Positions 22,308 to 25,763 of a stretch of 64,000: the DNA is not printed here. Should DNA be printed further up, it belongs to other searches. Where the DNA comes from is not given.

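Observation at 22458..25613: Solitary 1,051-aa metallophosphoesterase-NACHT/STAND-like protein: candidate single-gene antiphage system with a phosphoesterase effector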

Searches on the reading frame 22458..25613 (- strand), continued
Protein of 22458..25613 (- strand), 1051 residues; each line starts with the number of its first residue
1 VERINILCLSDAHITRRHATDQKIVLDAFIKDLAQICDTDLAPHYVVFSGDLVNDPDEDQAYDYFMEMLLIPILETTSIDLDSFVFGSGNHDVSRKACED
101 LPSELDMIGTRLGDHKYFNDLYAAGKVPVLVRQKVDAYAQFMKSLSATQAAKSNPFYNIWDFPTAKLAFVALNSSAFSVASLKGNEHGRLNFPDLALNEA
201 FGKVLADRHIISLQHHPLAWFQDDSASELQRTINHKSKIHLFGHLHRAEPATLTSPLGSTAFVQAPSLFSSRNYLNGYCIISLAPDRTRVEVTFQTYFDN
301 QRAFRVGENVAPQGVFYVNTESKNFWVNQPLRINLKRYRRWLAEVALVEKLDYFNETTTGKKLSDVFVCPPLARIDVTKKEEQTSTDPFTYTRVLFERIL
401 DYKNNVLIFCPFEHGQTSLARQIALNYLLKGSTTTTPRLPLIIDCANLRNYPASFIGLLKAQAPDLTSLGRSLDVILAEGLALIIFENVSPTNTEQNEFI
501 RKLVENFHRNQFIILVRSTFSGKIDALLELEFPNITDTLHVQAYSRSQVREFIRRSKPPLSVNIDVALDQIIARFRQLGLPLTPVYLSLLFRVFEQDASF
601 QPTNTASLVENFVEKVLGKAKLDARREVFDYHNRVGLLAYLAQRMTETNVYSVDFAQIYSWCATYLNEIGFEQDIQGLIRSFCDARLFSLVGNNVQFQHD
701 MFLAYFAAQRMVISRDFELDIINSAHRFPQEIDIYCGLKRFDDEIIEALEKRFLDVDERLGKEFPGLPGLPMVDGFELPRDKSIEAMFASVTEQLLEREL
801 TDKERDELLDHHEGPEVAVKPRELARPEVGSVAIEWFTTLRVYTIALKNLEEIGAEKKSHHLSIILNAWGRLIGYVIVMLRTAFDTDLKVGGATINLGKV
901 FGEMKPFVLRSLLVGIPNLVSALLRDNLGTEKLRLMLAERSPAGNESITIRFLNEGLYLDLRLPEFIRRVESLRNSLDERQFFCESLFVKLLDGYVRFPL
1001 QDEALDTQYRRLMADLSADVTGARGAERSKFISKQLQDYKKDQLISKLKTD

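Call 33: search_protein_representatives(alignment_id=A1)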
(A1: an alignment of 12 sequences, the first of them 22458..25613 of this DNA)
Query: 12 sequences, 1054 profile positions. Proteins with E-value up to 0.001 (for the whole library): 22909; up to 1e-10: 12690; up to 1e-30: 3905. The best 150 are listed.
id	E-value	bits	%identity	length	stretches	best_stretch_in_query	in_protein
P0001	0.0e+00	1492.1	-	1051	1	2-1053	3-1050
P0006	0.0e+00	1349.2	-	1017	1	46-1053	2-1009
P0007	0.0e+00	1303.3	-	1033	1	1-1052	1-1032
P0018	0.0e+00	1121.0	-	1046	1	1-1053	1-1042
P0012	6.2e-294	994.2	-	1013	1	19-1053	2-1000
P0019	3.2e-272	922.3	-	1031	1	4-1050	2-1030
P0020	1.8e-265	899.9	-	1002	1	38-1051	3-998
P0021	2.3e-265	899.6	-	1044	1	3-1052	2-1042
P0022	2.9e-264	896.0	-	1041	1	1-1052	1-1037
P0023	5.8e-263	891.7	-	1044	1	4-1051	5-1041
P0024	1.3e-259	880.5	-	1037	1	3-1049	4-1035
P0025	5.3e-256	868.6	-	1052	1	2-1045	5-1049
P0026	3.3e-251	852.7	-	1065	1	2-1052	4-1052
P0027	2.4e-248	843.2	-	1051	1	4-1049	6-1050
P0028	2.5e-247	839.9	-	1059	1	3-1052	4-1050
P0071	5.1e-203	693.2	-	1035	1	2-1047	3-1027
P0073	6.2e-201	686.3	-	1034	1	1-1051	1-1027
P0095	9.6e-191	652.5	-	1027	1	42-1048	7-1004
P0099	1.1e-188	645.8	-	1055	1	3-1029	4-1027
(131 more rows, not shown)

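Call 40: search_protein_families(library=padloc, proteins=[P0009, P0012, P0026, P0007, P0016], max_evalue=0.00001)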
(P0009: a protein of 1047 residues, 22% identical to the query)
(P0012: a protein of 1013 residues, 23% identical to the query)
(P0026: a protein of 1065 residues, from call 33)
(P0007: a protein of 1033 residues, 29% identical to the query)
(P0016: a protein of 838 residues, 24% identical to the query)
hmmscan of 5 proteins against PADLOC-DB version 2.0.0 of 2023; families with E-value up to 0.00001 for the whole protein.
P0009 (1047 aa): 2 families
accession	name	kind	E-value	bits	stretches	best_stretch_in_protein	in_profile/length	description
PDLC05051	PDC-S60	-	8.3e-85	283.7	1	9-1027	1-1005/1027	-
PDLC00736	Effector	-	6.4e-18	63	1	10-287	4-267/561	Endonuclease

P0012 (1013 aa): 3 families
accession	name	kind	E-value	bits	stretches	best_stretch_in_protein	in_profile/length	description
PDLC05051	PDC-S60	-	2.7e-54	182.7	1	16-714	30-736/1027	-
PDLC00736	Effector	-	4.7e-11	40.3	1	9-221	25-234/561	Endonuclease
PDLC04140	mad8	-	9.3e-07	26.6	0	362-415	19-68/314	mads_8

P0026 (1065 aa): 2 families
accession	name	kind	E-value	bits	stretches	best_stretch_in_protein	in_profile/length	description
PDLC05051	PDC-S60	-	2.5e-116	388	1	6-870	2-857/1027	-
PDLC00736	Effector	-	3.3e-25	87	1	7-321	5-306/561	Endonuclease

P0007 (1033 aa): 2 families
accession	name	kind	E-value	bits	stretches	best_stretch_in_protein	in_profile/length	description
PDLC05051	PDC-S60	-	2.6e-76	255.6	1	1-919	1-910/1027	-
PDLC00736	Effector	-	1.1e-16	58.9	1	4-245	6-240/561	Endonuclease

P0016 (838 aa): 2 families
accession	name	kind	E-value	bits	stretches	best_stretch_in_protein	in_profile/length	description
PDLC05051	PDC-S60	-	4.6e-33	112.4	1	7-325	4-305/1027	-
PDLC00736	Effector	-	4.5e-26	89.9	1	5-321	4-292/561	Endonuclease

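Call 51: find_related_loci(query=A4, collection=genome_contigs, flank=10000)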
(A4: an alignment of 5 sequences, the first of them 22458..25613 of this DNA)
Query A4 (1051 aa) in genome_contigs; peptide patterns used: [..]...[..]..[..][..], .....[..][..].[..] (x = any residue, [..] = any of these).
73 stretches matched a pattern; 1 encode a relative of the query (tblastn E <= 1e-3); 1 distinct loci.
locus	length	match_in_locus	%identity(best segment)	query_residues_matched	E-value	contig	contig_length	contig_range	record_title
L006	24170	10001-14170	73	1-1049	0e+0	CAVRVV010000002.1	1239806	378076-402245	MAG: uncultured Alphaproteobacteria bacterium isolate MFD05513.bin.1.261 genome assembly, contig: contig_10319, whole ge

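Call 64: list_cluster_members(proteins=[window:22458-25613:-, window:25866-27749:-, P0004, P0007])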
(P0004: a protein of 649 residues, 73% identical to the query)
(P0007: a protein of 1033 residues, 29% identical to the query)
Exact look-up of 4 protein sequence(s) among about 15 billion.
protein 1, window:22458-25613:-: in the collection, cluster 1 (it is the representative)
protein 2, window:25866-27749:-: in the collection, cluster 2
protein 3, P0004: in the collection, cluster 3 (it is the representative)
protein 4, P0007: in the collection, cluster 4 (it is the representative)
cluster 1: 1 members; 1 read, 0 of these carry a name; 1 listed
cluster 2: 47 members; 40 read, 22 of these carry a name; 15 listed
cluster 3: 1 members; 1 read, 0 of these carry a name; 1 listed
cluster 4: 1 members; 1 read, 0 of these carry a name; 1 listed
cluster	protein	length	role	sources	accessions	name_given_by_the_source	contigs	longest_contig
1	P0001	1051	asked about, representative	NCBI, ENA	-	-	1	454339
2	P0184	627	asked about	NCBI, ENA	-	-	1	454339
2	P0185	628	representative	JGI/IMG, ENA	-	YidC/Oxa1 family membrane protein insertase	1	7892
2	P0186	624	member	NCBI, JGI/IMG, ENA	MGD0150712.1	MAG: membrane protein insertase YidC [Xanthobacteraceae bacterium] | YidC/Oxa1 family membrane protein insertase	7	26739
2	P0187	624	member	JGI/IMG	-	YidC/Oxa1 family membrane protein insertase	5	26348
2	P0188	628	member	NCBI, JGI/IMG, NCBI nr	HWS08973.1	MAG TPA: membrane protein insertase YidC [Xanthobacteraceae bacterium] | YidC/Oxa1 family membrane protein insertase | membrane protein insertase YidC [Xanthobacteraceae bacterium]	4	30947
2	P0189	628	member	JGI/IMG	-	YidC/Oxa1 family membrane protein insertase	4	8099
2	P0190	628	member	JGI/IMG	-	YidC/Oxa1 family membrane protein insertase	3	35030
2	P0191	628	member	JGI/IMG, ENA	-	YidC/Oxa1 family membrane protein insertase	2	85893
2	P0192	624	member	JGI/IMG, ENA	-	YidC/Oxa1 family membrane protein insertase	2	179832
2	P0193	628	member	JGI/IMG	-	YidC/Oxa1 family membrane protein insertase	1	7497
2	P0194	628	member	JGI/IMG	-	YidC/Oxa1 family membrane protein insertase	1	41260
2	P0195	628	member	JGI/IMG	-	YidC/Oxa1 family membrane protein insertase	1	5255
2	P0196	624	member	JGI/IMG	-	YidC/Oxa1 family membrane protein insertase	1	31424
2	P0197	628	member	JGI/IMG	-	YidC/Oxa1 family membrane protein insertase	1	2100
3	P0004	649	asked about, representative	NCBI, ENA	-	-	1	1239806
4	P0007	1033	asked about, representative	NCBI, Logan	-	-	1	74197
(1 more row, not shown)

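Call 65: find_encoding_contigs(protein=P0192, flank=10000, max_places=3)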
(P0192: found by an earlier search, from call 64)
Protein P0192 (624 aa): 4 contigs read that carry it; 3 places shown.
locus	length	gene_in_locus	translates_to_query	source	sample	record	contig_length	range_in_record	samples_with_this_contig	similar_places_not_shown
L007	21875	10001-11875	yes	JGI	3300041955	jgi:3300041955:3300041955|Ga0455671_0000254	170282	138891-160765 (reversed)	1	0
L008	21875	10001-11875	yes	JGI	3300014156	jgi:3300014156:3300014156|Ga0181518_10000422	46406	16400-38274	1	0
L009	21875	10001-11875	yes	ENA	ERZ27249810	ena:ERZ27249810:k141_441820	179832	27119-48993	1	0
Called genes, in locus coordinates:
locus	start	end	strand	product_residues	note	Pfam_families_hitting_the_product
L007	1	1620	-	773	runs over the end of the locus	PF01315:Ald_Xan_dh_C, PF02738:MoCoBD_1, PF20256:MoCoBD_2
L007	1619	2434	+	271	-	-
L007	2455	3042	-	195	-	-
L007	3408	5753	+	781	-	-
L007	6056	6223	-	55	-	-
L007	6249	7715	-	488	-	PF02518:HATPase_c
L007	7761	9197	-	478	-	PF01266:DAO (faint), PF02826:2-Hacid_dh_C (faint), PF07992:Pyr_redox_2, PF13450:NAD_binding_8 (faint), PF13738:Pyr_redox_3, PF00070:Pyr_redox, PF02852:Pyr_redox_dim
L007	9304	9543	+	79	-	PF00468:Ribosomal_L34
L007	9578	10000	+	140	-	PF00825:Ribonuclease_P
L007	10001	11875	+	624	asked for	PF14849:YidC_periplas, PF02096:60KD_IMP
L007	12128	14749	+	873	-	PF22612:GH113, PF13547:GTA_TIM (weak), PF18998:Flg_new_2, PF13229:Beta_helix (weak)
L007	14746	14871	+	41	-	-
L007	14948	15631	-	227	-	PF08843:AbiEii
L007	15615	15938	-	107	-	-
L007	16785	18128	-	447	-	PF11563:Protoglobin, PF00015:MCPsignal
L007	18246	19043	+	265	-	PF00378:ECH_1, PF16113:ECH_2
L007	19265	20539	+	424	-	PF13356:Arm-DNA-bind_3, PF22022:Phage_int_M (faint), PF00589:Phage_integrase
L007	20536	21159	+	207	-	-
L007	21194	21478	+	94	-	-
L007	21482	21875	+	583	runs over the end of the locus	PF12307:DUF3631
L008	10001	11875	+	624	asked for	PF14849:YidC_periplas, PF02096:60KD_IMP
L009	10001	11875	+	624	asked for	PF14849:YidC_periplas, PF02096:60KD_IMP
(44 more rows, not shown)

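Call 66: find_encoding_contigs(protein=P0191, flank=10000, max_places=3)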
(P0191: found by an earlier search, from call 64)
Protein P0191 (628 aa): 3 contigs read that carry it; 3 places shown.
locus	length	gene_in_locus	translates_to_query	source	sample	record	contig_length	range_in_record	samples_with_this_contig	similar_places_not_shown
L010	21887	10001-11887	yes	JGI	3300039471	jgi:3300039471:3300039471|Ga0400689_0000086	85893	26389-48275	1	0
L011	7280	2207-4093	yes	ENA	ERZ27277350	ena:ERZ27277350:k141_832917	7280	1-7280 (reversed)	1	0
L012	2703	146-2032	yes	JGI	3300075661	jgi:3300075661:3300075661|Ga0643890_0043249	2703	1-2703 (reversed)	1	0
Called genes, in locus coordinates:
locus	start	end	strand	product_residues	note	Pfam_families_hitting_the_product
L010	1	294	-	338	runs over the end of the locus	PF19300:BPD_transp_1_N, PF00528:BPD_transp_1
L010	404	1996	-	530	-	PF00496:SBP_bac_5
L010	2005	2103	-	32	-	-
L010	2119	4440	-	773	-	PF01315:Ald_Xan_dh_C, PF02738:MoCoBD_1, PF20256:MoCoBD_2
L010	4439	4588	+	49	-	-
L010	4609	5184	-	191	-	-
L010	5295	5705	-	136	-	-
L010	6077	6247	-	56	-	-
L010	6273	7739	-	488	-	PF02518:HATPase_c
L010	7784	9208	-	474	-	PF00890:FAD_binding_2 (faint), PF01262:AlaDh_PNT_C (faint), PF01266:DAO (faint), PF01494:FAD_binding_3 (faint), PF07992:Pyr_redox_2, PF13738:Pyr_redox_3, PF00070:Pyr_redox, PF02852:Pyr_redox_dim, +2 more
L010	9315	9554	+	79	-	PF00468:Ribosomal_L34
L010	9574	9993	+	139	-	PF00825:Ribonuclease_P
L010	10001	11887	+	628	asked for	PF14849:YidC_periplas, PF02096:60KD_IMP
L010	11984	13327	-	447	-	PF11563:Protoglobin (weak), PF00015:MCPsignal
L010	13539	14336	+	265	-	PF00378:ECH_1, PF16113:ECH_2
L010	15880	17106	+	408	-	PF02771:Acyl-CoA_dh_N, PF02770:Acyl-CoA_dh_M, PF00441:Acyl-CoA_dh_1, PF08028:Acyl-CoA_dh_2 (weak)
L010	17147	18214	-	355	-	PF08240:ADH_N, PF00107:ADH_zinc_N, PF13602:ADH_zinc_N_2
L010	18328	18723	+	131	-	PF03733:YccF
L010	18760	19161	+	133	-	-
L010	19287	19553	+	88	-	PF10041:DUF2277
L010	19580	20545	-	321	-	PF03401:TctC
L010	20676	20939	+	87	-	-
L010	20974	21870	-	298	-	PF08379:Bact_transglu_N, PF01841:Transglut_core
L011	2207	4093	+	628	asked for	PF14849:YidC_periplas, PF02096:60KD_IMP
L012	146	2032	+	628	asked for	PF14849:YidC_periplas, PF02096:60KD_IMP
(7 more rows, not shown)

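Call 70: find_encoding_contigs(protein=P0010, flank=10000, max_places=2)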
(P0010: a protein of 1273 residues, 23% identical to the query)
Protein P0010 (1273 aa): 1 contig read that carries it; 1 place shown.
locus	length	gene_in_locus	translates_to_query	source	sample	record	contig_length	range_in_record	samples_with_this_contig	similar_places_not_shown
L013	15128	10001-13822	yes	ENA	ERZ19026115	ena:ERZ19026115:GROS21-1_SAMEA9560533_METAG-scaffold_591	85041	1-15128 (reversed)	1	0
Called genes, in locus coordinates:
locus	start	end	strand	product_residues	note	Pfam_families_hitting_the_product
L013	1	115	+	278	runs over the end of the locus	-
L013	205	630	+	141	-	-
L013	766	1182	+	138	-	PF01807:Zn_ribbon_DnaG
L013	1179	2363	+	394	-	PF13481:AAA_25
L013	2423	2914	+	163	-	-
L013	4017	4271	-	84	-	-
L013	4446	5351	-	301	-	-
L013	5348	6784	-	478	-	-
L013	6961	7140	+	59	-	-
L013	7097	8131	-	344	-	PF07007:LprI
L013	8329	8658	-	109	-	PF03372:Exo_endo_phos (weak)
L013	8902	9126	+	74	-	-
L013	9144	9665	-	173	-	-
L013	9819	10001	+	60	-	-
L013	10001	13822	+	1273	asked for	PF00149:Metallophos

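Call 71: find_encoding_contigs(protein=P0012, flank=10000, max_places=2)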
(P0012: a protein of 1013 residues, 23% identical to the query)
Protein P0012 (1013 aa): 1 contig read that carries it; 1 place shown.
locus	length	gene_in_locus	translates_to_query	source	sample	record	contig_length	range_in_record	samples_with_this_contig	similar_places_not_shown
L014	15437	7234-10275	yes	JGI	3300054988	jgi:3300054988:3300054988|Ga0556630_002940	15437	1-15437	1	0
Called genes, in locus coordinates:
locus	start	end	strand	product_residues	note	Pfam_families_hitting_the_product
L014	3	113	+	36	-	?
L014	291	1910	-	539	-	PF13289:SIR2_2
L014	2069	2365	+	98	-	-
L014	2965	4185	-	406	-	-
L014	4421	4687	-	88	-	-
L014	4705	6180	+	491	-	PF01828:Peptidase_A4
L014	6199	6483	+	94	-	-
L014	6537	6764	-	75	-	-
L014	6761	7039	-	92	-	-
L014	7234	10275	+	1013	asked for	PF00149:Metallophos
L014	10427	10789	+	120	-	-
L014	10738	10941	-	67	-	-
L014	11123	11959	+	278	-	-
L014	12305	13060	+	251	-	-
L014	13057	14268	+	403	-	PF04188:Mannosyl_trans2 (faint), PF13231:PMT_2 (weak)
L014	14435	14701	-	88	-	-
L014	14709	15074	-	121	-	-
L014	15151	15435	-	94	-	?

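Call 81: search_dna_similar(query=window:22458-25613:-, collection=plasmids, mode=protein, max_evalue=1e-10, max_rows=25)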
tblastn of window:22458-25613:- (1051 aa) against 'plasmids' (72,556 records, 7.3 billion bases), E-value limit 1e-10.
Records with a match: 9; places in all: 9; records where one place covers at least 80% of the query: 8.
Best place of each record, by identity: <60% 9.
By first word of the organism name: Bacillus 5; Sinorhizobium 1; Sphingomonas 1; Paracoccus 1; Klebsiella 1.
By predicted mobility (MOB-suite, as given by PLSDB): non-mobilizable 6; conjugative 2; mobilizable 1.
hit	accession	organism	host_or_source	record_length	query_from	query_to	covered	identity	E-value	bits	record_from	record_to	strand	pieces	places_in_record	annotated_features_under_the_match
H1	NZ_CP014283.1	Bacillus thuringiensis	cell culture,soil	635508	6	1016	96%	26.3%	1e-72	272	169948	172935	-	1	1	metallophosphoesterase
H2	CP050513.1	Sinorhizobium meliloti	Medicago sativa,cell culture,root nodule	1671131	4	1049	100%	24.0%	6e-90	325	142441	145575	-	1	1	hypothetical protein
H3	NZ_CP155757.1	Sphingomonas parapaucimobilis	Chinese cabbage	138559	1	989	94%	22.6%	7e-54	214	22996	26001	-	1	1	metallophosphoesterase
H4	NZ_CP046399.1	Bacillus sp. A260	single cell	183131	9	1018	96%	21.6%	2e-31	142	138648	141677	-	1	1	metallophosphoesterase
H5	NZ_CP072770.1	Bacillus cereus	mixed culture,Bee Honey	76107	9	1018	96%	21.4%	2e-30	138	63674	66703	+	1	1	metallophosphoesterase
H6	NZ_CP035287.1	Paracoccus versutus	whole organism,soil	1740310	4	945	90%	22.7%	3e-38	164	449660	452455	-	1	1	none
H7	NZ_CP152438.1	Bacillus sp. BR3(2024)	-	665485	9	1000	94%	21.0%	5e-26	124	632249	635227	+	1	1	metallophosphoesterase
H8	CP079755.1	Klebsiella grimontii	cell culture,urine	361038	9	853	80%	21.1%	4e-27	127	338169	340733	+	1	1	metallophosphoesterase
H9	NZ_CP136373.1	Bacillus mycoides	whole organism,soil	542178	46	753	67%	21.9%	1e-22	113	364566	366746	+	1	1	metallophosphoesterase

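Call 82: search_dna_similar(query=window:22458-25613:-, collection=phages, mode=protein, max_evalue=0.000001, max_rows=15)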
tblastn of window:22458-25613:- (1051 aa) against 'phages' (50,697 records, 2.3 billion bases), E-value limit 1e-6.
No match.
